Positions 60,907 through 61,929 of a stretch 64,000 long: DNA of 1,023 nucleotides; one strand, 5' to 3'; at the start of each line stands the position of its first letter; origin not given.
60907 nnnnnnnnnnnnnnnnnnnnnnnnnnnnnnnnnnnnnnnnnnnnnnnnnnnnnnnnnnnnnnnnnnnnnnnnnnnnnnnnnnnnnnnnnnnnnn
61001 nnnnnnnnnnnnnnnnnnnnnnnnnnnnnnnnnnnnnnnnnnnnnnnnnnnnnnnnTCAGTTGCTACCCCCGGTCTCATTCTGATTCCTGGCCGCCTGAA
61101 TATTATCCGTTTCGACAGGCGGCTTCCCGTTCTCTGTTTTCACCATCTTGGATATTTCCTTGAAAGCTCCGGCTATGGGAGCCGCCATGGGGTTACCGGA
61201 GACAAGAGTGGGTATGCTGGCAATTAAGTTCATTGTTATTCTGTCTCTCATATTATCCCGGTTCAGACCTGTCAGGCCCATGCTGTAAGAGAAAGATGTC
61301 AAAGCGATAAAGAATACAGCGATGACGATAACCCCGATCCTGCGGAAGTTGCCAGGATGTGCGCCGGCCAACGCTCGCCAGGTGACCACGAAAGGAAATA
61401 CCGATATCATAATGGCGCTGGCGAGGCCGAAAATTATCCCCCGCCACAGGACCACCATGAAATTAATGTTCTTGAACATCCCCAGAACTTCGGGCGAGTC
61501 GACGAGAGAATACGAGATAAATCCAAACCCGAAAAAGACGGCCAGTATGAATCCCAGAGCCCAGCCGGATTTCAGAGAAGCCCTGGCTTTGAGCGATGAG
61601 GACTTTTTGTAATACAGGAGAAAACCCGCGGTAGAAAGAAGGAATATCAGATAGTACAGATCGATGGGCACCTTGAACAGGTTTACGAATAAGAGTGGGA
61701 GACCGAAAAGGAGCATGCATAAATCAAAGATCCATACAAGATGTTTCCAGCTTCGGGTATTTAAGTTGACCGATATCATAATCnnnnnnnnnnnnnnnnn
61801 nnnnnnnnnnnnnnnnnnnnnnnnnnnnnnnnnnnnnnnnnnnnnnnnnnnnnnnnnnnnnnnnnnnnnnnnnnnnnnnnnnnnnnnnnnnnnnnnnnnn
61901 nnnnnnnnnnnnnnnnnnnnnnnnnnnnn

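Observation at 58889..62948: Complex I membrane arm with an extra gene and large insertions in NuoJ and NuoL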

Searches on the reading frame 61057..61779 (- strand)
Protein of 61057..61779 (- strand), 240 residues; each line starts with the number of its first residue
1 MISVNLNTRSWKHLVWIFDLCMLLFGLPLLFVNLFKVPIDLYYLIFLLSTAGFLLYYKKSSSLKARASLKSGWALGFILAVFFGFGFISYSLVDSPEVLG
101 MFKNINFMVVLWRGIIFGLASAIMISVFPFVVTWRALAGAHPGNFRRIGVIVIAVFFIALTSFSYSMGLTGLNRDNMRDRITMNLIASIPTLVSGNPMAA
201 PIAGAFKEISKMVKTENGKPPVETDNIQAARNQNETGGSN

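Call 3: search_protein_families(library=pfam, proteins=[window:61057-61779:-], max_evalue=0.01)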
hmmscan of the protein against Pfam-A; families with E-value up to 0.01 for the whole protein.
window:61057-61779:- (240 aa): 0 families

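Call 4: search_protein_families(library=ncbifam, proteins=[window:61057-61779:-], max_evalue=0.01)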
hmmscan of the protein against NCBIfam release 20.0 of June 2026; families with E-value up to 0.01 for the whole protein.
window:61057-61779:- (240 aa): 0 families

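Call 5: find_homologous_proteins(query=window:61057-61779:-)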
Query window:61057-61779:- (240 aa): 38 proteins with E <= 0.001 among 2218 candidates.
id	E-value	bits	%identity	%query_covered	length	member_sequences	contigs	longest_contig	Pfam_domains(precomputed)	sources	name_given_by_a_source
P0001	7.9e-136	469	100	91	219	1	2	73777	-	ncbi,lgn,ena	-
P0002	1.3e-131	455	87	100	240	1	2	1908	-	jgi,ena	-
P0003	5.3e-131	453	97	91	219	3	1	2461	-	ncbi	-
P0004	3.2e-125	434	81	100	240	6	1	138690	-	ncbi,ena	-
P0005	1.6e-124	432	79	100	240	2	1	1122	-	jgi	jgi:hypothetical protein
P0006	5.3e-121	420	78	100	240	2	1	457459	-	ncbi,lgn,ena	-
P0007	1.1e-120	419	80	100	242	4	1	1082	-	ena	-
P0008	1.1e-111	390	81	91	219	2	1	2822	-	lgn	-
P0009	7.3e-108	377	79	91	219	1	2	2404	-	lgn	-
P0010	4.2e-106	372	82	87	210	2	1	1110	-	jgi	jgi:hypothetical protein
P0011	1.7e-105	370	80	89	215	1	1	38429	-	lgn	-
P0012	2.4e-104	366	76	85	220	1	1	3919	-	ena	-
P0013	9.7e-103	361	76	85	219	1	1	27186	-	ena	-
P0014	6.4e-101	355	77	87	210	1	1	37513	-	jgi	jgi:hypothetical protein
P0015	4.7e-91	322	73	85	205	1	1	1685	-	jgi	jgi:hypothetical protein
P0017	2.1e-71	258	53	100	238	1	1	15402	-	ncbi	ncbi:MAG: hypothetical protein V3W18_00995 [candidate division Zixibacteria bacterium]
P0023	4.6e-61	224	47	98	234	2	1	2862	-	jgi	jgi:hypothetical protein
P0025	2.3e-59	219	50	86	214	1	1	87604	-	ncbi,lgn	-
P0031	7.0e-52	194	49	79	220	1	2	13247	-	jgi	jgi:hypothetical protein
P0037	6.6e-24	103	31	87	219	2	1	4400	-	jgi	jgi:hypothetical protein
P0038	8.4e-20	89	29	88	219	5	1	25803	-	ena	-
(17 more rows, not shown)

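Call 8: find_encoding_contigs(protein=P0038, flank=8000, max_places=3)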
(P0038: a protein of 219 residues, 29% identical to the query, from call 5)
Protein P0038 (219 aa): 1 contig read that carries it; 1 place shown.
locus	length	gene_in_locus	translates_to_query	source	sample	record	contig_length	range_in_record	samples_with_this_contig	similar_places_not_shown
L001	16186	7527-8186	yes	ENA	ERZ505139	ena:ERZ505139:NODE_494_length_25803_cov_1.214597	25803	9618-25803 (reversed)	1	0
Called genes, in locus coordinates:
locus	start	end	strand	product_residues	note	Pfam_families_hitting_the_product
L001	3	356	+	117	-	?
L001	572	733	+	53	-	-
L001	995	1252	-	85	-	-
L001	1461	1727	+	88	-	-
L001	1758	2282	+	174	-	-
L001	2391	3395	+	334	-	PF16289:PIN_12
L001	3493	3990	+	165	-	-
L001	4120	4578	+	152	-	-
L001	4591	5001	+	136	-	-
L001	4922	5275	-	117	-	-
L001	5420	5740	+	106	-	-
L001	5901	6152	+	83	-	-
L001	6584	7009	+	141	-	PF01850:PIN (weak), PF13470:PIN_3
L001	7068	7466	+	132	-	PF08327:AHSA1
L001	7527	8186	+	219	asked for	-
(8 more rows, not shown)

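Call 9: find_encoding_contigs(protein=P0025, flank=10000, max_places=2)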
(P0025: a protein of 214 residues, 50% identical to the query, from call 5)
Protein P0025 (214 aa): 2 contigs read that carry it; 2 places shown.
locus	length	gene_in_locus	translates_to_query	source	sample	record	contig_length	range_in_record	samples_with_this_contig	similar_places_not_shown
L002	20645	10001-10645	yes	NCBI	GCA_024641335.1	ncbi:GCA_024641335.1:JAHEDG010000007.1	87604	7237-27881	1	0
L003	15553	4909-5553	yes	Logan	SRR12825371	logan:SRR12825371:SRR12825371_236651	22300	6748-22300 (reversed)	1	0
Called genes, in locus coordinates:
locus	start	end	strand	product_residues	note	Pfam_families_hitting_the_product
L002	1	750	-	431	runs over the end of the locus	PF13393:tRNA-synt_His, PF00587:tRNA-synt_2b, PF13393:tRNA-synt_His, PF03129:HGTP_anticodon (weak)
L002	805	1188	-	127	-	PF04892:VanZ-LLP1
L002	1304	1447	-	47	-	-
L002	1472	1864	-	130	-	PF13366:PDDEXK_3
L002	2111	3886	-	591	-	PF01590:GAF, PF13185:GAF_2 (weak), PF13492:GAF_3 (weak), PF00158:Sigma54_activat, PF14532:Sigma54_activ_2, PF25601:AAA_lid_14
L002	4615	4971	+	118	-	PF00507:Oxidored_q4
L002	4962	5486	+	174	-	PF01058:Oxidored_q6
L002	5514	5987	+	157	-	PF00329:Complex1_30kDa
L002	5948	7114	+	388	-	PF00346:Complex1_49kDa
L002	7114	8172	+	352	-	PF00146:NADHdh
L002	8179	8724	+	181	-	PF00037:Fer4 (faint), PF12838:Fer4_7 (weak), PF13187:Fer4_9 (weak)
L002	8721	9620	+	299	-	PF00499:Oxidored_q3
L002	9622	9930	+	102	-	PF00420:Oxidored_q2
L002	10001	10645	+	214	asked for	-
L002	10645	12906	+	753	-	PF00662:Proton_antipo_N, PF00361:Proton_antipo_M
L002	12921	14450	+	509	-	PF00361:Proton_antipo_M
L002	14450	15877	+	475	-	PF00361:Proton_antipo_M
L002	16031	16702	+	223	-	PF04367:DUF502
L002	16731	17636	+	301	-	PF00359:PTS_EIIA_2, PF00571:CBS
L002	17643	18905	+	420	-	PF01699:Na_Ca_ex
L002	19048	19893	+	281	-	PF01435:Peptidase_M48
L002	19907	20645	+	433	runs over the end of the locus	PF01595:CNNM, PF00571:CBS (weak), PF03471:CorC_HlyC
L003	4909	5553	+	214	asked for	-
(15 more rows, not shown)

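Call 10: find_encoding_contigs(protein=P0017, flank=10000, max_places=2)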
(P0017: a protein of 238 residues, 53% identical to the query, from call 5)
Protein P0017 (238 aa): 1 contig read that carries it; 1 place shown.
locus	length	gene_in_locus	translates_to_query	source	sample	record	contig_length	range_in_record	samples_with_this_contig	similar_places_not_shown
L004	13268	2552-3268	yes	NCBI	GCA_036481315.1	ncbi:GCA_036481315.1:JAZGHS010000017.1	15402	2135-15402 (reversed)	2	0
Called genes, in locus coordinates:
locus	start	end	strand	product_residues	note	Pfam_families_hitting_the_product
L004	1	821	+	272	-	PF00146:NADHdh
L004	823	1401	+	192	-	PF00037:Fer4 (faint), PF12838:Fer4_7 (weak)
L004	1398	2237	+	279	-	PF00499:Oxidored_q3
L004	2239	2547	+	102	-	PF00420:Oxidored_q2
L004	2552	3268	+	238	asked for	-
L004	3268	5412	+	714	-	PF00662:Proton_antipo_N, PF00361:Proton_antipo_M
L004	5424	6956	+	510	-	PF00361:Proton_antipo_M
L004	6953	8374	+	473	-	PF00361:Proton_antipo_M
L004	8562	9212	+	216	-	PF04367:DUF502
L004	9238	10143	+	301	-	PF00359:PTS_EIIA_2, PF00571:CBS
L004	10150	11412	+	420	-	PF01699:Na_Ca_ex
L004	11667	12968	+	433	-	PF01595:CNNM, PF00571:CBS, PF03471:CorC_HlyC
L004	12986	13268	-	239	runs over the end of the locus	-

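Call 13: search_protein_families(library=pfam, alignment_id=A1, max_evalue=1)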
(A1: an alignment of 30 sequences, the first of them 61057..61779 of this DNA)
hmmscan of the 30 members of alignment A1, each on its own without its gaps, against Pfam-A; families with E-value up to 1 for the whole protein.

A. member 1, window:61057-61779:- (240 aa): 1 family
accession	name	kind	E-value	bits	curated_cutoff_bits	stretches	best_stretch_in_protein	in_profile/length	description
PF01757.29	Acyl_transf_3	-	0.038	13.5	31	1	6-173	144-300/326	Acyltransferase domain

B. families by the number of members that match (of 30 scanned): 17 families
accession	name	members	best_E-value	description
PF19529.4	DUF6057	3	0.075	Family of unknown function (DUF6057)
PF13567.11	DUF4131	2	0.01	Domain of unknown function (DUF4131)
PF12666.12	PrgI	2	0.017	PrgI family protein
PF20134.4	DUF6524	2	0.021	Family of unknown function (DUF6524)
PF01769.21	MgtE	2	0.024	Divalent cation transporter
PF19942.4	DUF6404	1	0.0036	Family of unknown function (DUF6404)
PF00959.24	Phage_lysozyme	1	0.0049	Phage lysozyme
PF12555.13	SteA-like_C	1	0.032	SteA-like C-terminal domain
PF01757.29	Acyl_transf_3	1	0.038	Acyltransferase domain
PF17500.7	CKI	1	0.067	Colicin-K immunity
PF03994.20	DUF350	1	0.13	Domain of Unknown Function (DUF350)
PF02935.21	COX7C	1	0.16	Cytochrome c oxidase subunit VIIc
PF20389.3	DUF6684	1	0.18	Family of unknown function (DUF6684)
PF10247.14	Romo1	1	0.18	Reactive mitochondrial oxygen species modulator 1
PF11728.13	ArAE_1_C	1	0.32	Putative aromatic acid exporter C-terminal domain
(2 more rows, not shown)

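Call 20: predict_structure(alignment_id=A1)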
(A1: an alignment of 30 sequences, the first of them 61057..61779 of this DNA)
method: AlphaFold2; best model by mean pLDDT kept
length: 240 residues; sequences in the alignment: 30
mean_pLDDT: 71.2   pTM: 0.71
mean pLDDT of the five models: 71.2, 67.8, 67.6, 61.7, 49.2
residues with pLDDT >= 90: 17; 70-90: 143; 50-70: 50; < 50: 30
segments of 3 or more residues with pLDDT < 50: 1-7, 218-240
pLDDT, mean of each block of 10 residues (from residue 1): 45 83 89 85 90 86 58 70 76 58 66 81 84 73 71 87 84 70 80 75 79 57 31 32
secondary structure, 60 per line:
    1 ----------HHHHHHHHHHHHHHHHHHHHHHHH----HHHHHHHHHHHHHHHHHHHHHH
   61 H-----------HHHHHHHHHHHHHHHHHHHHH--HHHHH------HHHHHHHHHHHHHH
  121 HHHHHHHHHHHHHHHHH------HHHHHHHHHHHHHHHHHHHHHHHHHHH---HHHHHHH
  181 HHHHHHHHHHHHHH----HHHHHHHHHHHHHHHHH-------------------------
elements in order: H11-34 H39-61 H73-93 H96-100 H107-137 H144-170 H174-194 H199-215

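Call 22: search_protein_representatives(alignment_id=A1)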
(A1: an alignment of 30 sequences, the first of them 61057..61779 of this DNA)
Query: 30 sequences, 238 profile positions. Proteins with E-value up to 0.001 (for the whole library): 540; up to 1e-10: 237; up to 1e-30: 35. The best 150 are listed.
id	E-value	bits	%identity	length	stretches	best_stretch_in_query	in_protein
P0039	1.2e-87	309.5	-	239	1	1-238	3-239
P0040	5.1e-85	300.9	-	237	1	2-238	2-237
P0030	7.9e-85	300.2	-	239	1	1-238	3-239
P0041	2.4e-76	272.5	-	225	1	12-238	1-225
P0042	2.1e-70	253.0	-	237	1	4-238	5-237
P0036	3.8e-61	222.7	-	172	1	67-238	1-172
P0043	2.8e-56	206.8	-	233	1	5-237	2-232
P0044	1.6e-48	181.4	-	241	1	9-223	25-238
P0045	1.8e-45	171.4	-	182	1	49-226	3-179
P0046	2.4e-44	167.7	-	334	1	26-224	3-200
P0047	7.0e-41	156.4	-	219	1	8-221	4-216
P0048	1.3e-40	155.4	-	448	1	9-235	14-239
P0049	1.6e-39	152.0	-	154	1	93-227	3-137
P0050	3.2e-39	150.9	-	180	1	67-221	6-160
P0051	9.3e-39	149.4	-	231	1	8-169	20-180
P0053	2.1e-37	145.0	-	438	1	8-228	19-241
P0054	9.5e-37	142.9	-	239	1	8-219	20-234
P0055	1.5e-36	142.2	-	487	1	6-226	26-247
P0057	1.6e-36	142.1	-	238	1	9-220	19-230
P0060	2.9e-35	138.0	-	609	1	12-224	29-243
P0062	4.5e-34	134.1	-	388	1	7-229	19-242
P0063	8.2e-34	133.2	-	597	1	8-223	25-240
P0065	1.9e-33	132.0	-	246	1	9-221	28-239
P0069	1.1e-32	129.5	-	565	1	36-224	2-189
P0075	9.2e-29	116.7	-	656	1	19-223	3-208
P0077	2.2e-28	115.5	-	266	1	9-218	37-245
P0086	1.3e-26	109.7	-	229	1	12-223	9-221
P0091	4.5e-25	104.6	-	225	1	11-214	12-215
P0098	2.4e-22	95.7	-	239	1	8-215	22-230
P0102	5.8e-22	94.5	-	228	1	12-220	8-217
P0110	4.3e-21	91.6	-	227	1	7-216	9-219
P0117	1.4e-20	89.9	-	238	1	10-214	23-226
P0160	6.4e-17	77.9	-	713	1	9-214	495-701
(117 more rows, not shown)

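Call 23: search_protein_families(library=pfam, proteins=[P0048, P0053, P0055, P0060, P0063, P0069, P0075, P0160, P0046, P0062], max_evalue=0.001)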
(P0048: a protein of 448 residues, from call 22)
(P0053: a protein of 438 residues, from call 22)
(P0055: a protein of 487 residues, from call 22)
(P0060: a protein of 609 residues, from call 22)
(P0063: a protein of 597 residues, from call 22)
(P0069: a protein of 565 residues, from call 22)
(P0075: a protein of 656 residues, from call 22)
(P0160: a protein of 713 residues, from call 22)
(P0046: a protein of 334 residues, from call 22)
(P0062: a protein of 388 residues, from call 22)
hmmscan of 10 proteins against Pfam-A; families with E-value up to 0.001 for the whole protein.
P0048 (448 aa): 1 family
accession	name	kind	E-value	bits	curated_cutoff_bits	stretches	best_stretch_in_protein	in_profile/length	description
PF01551.29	Peptidase_M23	-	4.8e-08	33.5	28.7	1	375-409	59-93/96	Peptidase family M23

P0053 (438 aa): 1 family
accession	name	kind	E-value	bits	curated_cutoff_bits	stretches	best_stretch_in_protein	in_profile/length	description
PF10988.14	DUF2807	-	9.4e-31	107.4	24.2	1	262-422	1-181/181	Putative auto-transporter adhesin, head GIN domain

P0055 (487 aa): 2 families
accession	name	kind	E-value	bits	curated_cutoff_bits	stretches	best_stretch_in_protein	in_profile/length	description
PF10646.14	Germane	-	3.5e-21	76.4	23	1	262-370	2-117/117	Sporulation and spore germination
PF10648.15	Gmad2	-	1.6e-06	28.7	25.7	1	404-465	2-68/86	Immunoglobulin-like domain of bacterial spore germination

P0060 (609 aa): 2 families
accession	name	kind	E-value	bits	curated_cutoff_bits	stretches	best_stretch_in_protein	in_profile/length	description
PF00144.29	Beta-lactamase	-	1.1e-56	192.8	27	1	267-601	14-322/329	Beta-lactamase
PF13354.11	Beta-lactamase2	-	0.00094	19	22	0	297-331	16-50/214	Beta-lactamase enzyme family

P0063 (597 aa): 1 family
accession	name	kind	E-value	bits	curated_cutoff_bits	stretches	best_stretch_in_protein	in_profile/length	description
PF00144.29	Beta-lactamase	-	3.8e-53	181.2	27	1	264-580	14-322/329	Beta-lactamase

P0069 (565 aa): 2 families
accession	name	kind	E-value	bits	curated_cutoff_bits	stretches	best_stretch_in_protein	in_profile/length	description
PF00144.29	Beta-lactamase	-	1.6e-58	198.9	27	1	211-547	7-321/329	Beta-lactamase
PF13354.11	Beta-lactamase2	-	2.3e-06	27.5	22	0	243-288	14-59/214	Beta-lactamase enzyme family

P0075 (656 aa): 2 families
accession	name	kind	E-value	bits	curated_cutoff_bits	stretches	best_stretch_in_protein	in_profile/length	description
PF00561.26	Abhydrolase_1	-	1.9e-17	64.2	25.8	1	294-615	27-238/245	alpha/beta hydrolase fold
PF08386.16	Abhydrolase_4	-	1.3e-13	51.4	21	1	555-643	13-103/103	TAP-like protein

P0160 (713 aa): 1 family
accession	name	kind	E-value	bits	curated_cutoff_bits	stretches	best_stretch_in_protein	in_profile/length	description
PF05140.19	ResB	-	1.2e-31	110.6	24.6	1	12-268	2-259/486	ResB-like family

P0046 (334 aa): 0 families

P0062 (388 aa): 1 family
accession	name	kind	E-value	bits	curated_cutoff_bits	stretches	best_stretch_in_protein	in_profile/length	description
PF10646.14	Germane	-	0.00063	20.8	23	0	261-366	3-105/117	Sporulation and spore germination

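Call 26: find_related_loci(query=A1, collection=genome_contigs, flank=10000)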
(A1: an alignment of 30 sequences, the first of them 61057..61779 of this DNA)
Query A1 (240 aa) in genome_contigs; peptide patterns used: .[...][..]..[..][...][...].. (x = any residue, [..] = any of these).
40 stretches matched a pattern; 5 encode a relative of the query (tblastn E <= 1e-3); 5 distinct loci.
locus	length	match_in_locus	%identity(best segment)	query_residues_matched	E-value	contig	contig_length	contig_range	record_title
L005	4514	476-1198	76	1-240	9e-117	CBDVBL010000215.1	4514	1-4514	MAG TPA_asm: uncultured bacterium isolate SRR22302355_binner13_Refined_64 genome assembly, contig: ERZ25746546.9845, who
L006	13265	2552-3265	53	1-240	2e-79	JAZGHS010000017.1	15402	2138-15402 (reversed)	MAG: Candidatus Zixiibacteriota bacterium isolate SCS6bin.4 SCS6bin.4_17, whole genome shotgun sequence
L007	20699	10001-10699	51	1-230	1e-74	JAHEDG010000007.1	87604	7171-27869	MAG: Candidatus Zixiibacteriota bacterium isolate Ww191 NODE_327_length_87604_cov_4.173508, whole genome shotgun sequenc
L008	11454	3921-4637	47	1-240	2e-70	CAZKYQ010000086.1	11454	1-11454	MAG TPA_asm: uncultured Ignavibacteria bacterium isolate binchicken_co275_126 genome assembly, contig: NODE_8730_length_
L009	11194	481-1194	45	1-240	5e-65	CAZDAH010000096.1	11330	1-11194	MAG TPA_asm: uncultured Ignavibacteria bacterium isolate binchicken_co395_172 genome assembly, contig: NODE_1798_length_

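Call 28: search_solved_structures(query=A1, max_evalue=10, show_alignments=3)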
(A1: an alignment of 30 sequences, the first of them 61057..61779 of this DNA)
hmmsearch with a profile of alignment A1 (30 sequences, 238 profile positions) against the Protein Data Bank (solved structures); distinct sequences matched with E-value up to 10: 1.
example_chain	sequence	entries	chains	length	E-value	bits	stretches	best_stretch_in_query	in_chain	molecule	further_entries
9wcx_G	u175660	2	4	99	0.5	12.8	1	123-159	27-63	Prokaryotic respiratory supercomplex associate factor 1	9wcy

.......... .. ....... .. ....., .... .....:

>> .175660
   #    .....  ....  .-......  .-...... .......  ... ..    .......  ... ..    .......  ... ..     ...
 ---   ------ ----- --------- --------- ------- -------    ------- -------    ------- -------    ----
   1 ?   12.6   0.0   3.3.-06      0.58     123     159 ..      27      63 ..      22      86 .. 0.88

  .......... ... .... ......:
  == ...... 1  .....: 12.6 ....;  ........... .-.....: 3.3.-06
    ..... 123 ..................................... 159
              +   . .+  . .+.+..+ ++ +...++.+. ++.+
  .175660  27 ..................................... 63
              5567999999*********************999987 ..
